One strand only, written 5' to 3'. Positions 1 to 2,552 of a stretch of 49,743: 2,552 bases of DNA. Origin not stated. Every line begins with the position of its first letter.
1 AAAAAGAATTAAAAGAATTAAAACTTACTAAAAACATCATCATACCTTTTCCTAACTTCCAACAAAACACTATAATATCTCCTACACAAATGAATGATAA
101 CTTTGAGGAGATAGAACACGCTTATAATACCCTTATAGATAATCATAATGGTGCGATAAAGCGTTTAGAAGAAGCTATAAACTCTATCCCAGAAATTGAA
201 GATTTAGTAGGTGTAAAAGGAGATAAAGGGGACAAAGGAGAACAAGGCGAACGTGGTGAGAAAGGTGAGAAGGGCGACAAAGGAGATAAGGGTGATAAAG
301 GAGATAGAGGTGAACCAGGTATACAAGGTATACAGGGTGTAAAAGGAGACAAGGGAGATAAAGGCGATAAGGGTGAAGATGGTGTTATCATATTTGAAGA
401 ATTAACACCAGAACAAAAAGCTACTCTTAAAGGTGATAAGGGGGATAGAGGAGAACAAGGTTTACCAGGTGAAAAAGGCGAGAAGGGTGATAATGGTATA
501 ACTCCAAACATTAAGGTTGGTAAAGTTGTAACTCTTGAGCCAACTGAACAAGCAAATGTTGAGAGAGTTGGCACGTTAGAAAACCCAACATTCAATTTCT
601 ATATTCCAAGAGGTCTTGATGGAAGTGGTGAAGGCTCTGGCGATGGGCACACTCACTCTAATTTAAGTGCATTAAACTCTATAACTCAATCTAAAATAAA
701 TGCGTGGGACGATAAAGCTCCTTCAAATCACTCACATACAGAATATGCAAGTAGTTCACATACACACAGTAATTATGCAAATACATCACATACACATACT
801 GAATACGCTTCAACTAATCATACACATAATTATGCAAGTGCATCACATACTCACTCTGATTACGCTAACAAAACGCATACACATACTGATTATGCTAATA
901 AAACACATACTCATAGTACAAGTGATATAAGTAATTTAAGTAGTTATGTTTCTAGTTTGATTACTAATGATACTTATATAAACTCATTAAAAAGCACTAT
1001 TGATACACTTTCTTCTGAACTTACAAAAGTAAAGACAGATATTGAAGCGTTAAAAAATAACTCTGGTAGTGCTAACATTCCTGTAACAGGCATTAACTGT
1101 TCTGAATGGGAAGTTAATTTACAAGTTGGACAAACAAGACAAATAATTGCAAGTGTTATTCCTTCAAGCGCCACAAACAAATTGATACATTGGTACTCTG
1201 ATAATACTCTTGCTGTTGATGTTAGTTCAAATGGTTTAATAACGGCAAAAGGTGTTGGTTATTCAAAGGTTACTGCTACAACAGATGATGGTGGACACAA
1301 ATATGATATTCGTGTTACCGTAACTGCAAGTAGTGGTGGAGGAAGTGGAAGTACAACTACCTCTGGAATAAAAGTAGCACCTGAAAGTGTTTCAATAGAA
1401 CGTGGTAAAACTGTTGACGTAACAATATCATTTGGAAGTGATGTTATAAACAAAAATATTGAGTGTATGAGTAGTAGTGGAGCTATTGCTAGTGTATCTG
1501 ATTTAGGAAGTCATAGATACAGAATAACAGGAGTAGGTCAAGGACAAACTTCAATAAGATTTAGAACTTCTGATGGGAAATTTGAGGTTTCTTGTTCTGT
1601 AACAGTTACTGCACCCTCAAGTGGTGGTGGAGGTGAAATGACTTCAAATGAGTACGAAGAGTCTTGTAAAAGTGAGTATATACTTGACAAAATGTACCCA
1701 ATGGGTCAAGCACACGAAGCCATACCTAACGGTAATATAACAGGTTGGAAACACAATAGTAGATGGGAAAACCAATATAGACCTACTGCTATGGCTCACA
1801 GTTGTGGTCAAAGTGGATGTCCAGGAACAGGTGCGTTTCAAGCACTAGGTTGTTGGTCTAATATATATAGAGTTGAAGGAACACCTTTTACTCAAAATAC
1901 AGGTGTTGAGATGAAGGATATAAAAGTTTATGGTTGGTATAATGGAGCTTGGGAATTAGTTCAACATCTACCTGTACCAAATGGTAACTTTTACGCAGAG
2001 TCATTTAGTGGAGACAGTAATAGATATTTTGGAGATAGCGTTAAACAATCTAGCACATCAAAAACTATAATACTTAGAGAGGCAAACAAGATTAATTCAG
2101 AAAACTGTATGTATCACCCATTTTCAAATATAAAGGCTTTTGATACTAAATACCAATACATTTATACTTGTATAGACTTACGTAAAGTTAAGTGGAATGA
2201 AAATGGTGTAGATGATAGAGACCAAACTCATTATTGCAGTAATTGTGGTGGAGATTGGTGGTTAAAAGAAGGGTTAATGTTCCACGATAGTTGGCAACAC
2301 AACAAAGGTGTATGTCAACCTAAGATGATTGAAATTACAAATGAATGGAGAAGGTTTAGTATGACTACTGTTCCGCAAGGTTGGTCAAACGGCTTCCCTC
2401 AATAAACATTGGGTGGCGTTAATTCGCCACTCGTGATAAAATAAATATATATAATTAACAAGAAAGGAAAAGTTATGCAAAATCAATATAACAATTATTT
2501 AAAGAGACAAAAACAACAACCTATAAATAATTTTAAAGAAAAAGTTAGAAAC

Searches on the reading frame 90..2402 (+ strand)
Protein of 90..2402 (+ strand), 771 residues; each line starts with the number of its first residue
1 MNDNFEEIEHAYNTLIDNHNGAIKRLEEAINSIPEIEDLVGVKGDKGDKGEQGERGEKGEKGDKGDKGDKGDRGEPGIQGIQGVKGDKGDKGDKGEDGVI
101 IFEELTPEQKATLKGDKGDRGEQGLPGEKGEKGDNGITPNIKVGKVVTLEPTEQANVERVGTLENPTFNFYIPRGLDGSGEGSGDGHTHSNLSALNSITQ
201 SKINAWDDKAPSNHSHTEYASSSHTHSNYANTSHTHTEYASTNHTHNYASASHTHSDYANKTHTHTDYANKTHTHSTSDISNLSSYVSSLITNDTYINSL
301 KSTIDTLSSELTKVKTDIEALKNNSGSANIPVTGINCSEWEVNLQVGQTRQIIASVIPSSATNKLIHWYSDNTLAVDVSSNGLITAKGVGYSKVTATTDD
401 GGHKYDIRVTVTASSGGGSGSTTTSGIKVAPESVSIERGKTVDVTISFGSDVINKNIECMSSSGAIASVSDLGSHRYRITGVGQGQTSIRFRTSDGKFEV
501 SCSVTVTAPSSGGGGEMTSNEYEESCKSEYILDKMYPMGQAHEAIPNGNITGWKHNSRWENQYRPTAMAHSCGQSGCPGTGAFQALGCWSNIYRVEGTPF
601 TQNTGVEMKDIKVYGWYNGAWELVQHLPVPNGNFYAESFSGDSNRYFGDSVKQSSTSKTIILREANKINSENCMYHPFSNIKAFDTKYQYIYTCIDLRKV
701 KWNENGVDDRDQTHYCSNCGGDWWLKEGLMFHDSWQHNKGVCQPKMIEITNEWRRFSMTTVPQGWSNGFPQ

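Call 35: search_protein_families(library=phrogs, proteins=[window:90-2402:+], max_evalue=0.001)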
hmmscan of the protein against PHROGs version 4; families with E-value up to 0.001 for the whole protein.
window:90-2402:+ (771 aa): 38 families (the best 25 are shown)
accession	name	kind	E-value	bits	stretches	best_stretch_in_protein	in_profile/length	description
phrog_215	-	head and packaging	4.2e-29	103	2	233-423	126-315/491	structural protein with Ig domain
phrog_341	-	tail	9.7e-23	81.9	2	309-414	48-150/154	major tail protein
phrog_41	-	tail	2e-18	67.9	2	422-508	158-244/245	major tail protein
phrog_819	-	tail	3.5e-17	62.9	1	31-138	465-591/1024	tail protein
phrog_366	-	tail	4.4e-17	63.7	2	41-98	150-208/474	tail fiber protein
phrog_33406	-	tail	1.3e-16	61.1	1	35-136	177-275/651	tail fiber protein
phrog_6320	-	tail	1.7e-16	61.2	1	41-137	104-192/745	tail fiber protein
phrog_5073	-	tail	1.9e-16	61.2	1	41-292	270-491/519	tail fiber protein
phrog_8745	-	tail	2.9e-13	49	1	3-349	1347-1678/1803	tail fiber protein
phrog_26303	-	unknown function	5.7e-12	47.3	1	40-99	34-90/114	-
phrog_1806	-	tail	9.3e-12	45.8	1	24-137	91-210/276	collagen like minor tail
phrog_32123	-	unknown function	1e-11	44.8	1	40-139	220-311/532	-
phrog_3904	-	tail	2e-11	44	2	61-142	223-294/1086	tail fiber protein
phrog_35286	-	unknown function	7.5e-11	42.2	2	42-99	282-342/750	-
phrog_28902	-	tail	7.8e-10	38.5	1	318-510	11-199/709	major tail protein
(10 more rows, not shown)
